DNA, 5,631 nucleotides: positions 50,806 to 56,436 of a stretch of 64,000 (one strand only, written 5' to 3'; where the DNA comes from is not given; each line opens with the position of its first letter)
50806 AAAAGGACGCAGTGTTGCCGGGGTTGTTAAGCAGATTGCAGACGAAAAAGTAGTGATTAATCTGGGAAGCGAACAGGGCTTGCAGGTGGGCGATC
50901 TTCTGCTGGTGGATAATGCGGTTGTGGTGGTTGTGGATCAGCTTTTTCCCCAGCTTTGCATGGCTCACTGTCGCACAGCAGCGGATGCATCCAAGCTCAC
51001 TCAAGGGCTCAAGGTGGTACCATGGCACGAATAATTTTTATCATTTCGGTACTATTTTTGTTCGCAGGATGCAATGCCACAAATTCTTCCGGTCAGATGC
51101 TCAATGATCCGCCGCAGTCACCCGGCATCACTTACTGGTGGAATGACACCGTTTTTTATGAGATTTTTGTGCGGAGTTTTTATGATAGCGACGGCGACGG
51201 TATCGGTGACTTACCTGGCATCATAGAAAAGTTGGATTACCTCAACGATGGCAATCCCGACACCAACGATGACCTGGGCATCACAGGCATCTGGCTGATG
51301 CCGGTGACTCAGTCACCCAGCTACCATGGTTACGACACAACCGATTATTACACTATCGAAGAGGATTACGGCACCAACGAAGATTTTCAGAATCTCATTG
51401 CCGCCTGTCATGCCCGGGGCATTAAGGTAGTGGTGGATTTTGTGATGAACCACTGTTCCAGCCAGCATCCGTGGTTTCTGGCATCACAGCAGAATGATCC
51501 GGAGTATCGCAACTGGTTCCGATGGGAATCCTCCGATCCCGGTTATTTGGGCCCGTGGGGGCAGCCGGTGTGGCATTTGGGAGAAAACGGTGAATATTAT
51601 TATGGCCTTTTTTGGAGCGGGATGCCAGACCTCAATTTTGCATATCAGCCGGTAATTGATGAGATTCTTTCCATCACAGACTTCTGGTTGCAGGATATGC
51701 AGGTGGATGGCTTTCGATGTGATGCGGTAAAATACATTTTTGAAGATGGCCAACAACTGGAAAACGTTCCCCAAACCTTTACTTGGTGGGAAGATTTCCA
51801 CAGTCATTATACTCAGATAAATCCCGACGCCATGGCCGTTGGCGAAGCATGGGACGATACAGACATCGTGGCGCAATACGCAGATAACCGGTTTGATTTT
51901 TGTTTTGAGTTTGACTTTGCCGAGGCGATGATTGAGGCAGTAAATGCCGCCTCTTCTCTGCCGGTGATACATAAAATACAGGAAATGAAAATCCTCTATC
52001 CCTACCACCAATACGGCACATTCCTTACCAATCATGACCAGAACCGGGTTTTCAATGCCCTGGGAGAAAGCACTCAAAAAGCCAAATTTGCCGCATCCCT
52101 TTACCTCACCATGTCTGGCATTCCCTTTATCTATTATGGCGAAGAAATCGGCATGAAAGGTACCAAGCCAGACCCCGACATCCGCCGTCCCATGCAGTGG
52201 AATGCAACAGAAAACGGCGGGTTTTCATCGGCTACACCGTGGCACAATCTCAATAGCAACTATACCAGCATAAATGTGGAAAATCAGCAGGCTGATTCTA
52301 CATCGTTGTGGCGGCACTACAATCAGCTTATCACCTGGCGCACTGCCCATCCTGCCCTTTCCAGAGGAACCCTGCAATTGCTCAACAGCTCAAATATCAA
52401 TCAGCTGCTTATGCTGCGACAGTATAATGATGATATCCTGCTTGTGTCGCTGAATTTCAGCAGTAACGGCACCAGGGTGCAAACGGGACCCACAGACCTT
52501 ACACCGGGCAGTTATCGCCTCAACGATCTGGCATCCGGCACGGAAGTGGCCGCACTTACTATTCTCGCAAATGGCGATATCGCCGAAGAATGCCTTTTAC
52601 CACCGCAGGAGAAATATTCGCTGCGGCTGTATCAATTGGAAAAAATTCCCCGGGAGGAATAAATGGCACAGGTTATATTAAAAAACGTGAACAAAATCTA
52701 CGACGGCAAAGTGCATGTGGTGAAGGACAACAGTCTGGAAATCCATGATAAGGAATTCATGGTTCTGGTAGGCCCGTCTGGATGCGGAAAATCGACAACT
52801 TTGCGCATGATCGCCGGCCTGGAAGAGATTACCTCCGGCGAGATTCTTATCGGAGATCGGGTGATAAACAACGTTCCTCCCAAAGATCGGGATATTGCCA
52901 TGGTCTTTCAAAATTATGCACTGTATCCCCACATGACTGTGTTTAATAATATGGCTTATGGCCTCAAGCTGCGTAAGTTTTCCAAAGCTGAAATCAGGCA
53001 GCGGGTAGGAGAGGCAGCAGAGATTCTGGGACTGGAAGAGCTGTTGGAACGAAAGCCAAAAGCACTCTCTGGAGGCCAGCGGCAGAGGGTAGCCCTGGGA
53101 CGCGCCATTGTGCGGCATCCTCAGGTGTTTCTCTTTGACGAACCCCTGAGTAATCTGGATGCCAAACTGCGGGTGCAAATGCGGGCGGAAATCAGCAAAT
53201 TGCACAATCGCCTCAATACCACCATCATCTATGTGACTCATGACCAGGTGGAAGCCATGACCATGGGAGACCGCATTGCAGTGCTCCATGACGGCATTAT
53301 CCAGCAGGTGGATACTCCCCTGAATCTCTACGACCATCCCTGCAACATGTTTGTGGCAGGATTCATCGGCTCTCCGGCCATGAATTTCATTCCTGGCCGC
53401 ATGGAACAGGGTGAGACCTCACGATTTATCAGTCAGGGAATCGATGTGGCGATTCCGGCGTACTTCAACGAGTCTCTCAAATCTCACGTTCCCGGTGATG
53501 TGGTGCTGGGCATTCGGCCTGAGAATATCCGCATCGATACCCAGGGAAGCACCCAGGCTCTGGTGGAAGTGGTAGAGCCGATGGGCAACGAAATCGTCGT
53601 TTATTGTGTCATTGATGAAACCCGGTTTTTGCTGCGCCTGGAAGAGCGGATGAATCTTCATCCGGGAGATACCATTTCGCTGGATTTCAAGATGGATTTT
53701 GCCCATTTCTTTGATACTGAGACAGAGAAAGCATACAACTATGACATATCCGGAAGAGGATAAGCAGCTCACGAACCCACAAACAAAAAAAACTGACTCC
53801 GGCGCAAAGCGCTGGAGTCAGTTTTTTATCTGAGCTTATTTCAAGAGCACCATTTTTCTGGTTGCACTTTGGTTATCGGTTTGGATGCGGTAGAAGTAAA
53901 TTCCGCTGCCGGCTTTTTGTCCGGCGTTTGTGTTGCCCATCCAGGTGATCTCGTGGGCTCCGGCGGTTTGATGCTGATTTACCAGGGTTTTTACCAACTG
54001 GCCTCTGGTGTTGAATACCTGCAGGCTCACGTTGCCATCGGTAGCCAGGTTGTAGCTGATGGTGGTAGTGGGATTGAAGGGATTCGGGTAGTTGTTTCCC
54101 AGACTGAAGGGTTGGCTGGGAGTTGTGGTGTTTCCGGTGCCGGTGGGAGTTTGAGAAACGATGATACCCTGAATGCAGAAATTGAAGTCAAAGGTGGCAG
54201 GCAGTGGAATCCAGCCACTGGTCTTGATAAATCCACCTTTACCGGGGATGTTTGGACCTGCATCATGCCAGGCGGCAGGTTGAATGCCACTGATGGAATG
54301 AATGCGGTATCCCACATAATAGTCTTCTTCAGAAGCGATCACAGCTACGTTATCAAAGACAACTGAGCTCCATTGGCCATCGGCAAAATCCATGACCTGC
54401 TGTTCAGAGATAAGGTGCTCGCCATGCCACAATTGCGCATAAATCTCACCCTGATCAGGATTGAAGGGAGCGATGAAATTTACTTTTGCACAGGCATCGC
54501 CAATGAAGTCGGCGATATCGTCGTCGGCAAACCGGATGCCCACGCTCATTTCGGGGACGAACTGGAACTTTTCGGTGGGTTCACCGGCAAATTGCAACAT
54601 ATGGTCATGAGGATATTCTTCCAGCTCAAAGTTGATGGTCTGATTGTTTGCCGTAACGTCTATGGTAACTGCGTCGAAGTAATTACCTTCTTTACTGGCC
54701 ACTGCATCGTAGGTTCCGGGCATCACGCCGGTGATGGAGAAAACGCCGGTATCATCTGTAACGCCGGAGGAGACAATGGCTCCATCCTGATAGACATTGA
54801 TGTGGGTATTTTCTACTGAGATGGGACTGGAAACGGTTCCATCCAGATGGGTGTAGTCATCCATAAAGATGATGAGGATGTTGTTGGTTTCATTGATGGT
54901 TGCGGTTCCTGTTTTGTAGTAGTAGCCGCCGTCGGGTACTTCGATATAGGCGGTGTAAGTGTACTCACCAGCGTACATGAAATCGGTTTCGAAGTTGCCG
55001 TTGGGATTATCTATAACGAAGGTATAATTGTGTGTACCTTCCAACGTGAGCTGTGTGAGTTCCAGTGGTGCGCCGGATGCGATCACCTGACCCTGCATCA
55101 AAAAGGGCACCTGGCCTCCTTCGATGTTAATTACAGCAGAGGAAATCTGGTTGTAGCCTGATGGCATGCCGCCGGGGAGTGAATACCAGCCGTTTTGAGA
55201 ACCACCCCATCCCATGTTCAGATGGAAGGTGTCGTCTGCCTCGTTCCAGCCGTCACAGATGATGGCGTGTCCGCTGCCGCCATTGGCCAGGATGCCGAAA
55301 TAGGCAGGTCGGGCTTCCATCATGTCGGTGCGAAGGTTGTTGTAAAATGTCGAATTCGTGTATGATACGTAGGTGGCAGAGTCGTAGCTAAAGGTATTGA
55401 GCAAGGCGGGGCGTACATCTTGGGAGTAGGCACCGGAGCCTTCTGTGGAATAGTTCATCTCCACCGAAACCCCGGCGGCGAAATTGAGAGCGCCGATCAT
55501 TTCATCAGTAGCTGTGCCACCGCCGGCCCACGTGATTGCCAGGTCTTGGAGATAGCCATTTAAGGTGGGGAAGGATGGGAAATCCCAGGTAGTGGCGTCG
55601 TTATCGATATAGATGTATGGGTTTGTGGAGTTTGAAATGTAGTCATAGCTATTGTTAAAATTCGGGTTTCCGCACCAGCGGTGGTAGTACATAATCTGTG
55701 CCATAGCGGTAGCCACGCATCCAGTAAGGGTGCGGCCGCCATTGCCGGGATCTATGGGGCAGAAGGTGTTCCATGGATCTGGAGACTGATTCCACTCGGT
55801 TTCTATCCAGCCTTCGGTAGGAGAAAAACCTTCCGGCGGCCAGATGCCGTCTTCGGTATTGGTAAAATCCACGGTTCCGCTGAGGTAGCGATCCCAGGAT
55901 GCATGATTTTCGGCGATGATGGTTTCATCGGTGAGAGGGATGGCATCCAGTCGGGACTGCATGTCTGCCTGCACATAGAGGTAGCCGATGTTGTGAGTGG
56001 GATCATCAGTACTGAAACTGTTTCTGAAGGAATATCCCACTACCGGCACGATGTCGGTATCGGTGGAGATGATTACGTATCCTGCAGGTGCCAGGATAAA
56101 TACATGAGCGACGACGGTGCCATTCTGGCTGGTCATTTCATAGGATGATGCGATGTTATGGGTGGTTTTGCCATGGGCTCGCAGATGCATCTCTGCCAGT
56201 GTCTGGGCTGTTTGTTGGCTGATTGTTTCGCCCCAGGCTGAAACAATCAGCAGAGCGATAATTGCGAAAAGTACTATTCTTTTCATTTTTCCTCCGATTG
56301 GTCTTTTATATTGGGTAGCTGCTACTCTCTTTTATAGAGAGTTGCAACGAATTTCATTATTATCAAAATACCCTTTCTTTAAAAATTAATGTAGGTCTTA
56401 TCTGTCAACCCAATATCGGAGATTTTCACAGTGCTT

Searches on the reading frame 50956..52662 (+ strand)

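Call 78: search_protein_families(library=pfam, proteins=[window:50956-52662:+], max_evalue=0.0001)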
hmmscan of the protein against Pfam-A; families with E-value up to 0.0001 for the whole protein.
window:50956-52662:+ (568 aa): 1 family
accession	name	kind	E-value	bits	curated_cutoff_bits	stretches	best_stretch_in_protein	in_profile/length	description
PF00128.31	Alpha-amylase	-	4.7e-103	346.3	22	1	70-471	2-446/446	Alpha amylase, catalytic domain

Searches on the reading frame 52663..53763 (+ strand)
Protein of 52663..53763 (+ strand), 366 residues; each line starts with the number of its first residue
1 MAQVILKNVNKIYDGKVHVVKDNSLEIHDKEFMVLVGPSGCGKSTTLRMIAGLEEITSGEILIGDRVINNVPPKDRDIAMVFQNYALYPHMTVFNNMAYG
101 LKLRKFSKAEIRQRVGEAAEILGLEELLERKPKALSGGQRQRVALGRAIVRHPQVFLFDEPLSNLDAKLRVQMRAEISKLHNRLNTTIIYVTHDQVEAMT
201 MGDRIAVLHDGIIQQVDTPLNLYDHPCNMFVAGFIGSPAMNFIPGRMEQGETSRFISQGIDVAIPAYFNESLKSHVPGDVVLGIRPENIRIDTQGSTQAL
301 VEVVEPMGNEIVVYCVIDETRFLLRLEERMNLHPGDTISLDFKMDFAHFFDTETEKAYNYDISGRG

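Call 78: search_protein_families(library=pfam, proteins=[window:52663-53763:+], max_evalue=0.0001)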
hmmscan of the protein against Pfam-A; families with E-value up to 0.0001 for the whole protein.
window:52663-53763:+ (366 aa): 7 families
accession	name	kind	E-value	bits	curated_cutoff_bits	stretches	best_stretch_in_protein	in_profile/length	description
PF00005.33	ABC_tran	-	7.8e-33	114.4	25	1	21-162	2-136/137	ABC transporter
PF17912.7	OB_MalK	-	1.9e-12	48.3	27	1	236-289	1-53/53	MalK OB fold domain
PF08402.16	TOBE_2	-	6.4e-09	36.3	21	1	282-350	1-76/76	TOBE domain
PF02463.25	SMC_N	-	3.1e-06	27.2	40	1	28-211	22-217/220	RecF/RecN/SMC N terminal domain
PF13304.12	AAA_21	-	1.3e-05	25.8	27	0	32-74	1-55/304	AAA domain, putative AbiEii toxin, Type IV TA system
PF03215.21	Rad17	-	1.6e-05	25.4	23.8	1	19-97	34-112/186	Rad17 P-loop domain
PF13401.12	AAA_22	-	7.2e-05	23.5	27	0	29-128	4-72/130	AAA domain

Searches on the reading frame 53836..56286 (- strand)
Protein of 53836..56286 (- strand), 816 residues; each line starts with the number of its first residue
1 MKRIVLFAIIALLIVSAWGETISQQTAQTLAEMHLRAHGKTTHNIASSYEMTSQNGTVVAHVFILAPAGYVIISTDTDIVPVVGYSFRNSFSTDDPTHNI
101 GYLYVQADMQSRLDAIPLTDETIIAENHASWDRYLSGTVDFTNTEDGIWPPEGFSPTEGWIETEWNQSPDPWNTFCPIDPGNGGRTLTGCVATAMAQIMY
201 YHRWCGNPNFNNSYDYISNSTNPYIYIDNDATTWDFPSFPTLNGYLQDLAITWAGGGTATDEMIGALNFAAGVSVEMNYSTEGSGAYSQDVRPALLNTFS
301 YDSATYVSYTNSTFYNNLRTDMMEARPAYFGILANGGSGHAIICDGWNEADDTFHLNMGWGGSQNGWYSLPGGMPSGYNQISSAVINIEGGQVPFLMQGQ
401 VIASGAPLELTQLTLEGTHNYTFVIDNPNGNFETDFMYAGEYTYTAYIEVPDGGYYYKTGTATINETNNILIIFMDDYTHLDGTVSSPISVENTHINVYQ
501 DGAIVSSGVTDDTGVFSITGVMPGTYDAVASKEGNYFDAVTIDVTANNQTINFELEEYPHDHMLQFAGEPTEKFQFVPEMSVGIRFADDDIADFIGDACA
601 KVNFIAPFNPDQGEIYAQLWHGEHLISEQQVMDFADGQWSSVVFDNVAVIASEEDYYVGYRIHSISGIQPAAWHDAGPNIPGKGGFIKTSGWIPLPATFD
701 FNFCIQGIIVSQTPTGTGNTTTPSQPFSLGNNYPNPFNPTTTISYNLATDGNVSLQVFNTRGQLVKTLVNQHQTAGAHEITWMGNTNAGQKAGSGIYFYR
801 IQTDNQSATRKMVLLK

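Call 78: search_protein_families(library=pfam, proteins=[window:53836-56286:-], max_evalue=0.0001)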
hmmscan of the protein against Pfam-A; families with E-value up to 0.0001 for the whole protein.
window:53836-56286:- (816 aa): 7 families
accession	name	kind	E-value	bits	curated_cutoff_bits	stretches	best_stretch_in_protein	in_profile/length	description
PF01640.23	Peptidase_C10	-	3.8e-42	145.2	26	1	165-368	1-194/194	Peptidase C10 family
PF13860.13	FlgD_ig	-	2.6e-10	40.6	27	1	747-806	18-78/79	FlgD Ig-like domain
PF13734.11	Inhibitor_I69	-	3.5e-10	40.7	25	1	20-98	2-85/98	Spi protease inhibitor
PF18962.6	Por_Secre_tail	-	2e-09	38.1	27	1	733-813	2-74/75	Secretion system C-terminal sorting domain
PF13620.12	CarboxypepD_reg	-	7e-09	36.4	32.3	1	483-555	4-81/82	Carboxypeptidase regulatory-like domain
PF14686.12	fn3_3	-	1.8e-05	24.9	24.4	0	510-550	31-73/75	Polysaccharide lyase family 4, domain II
PF13585.12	CHU_C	-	2.2e-05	24.9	27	1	748-809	24-79/86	CHU_C Type IX secretion signal domain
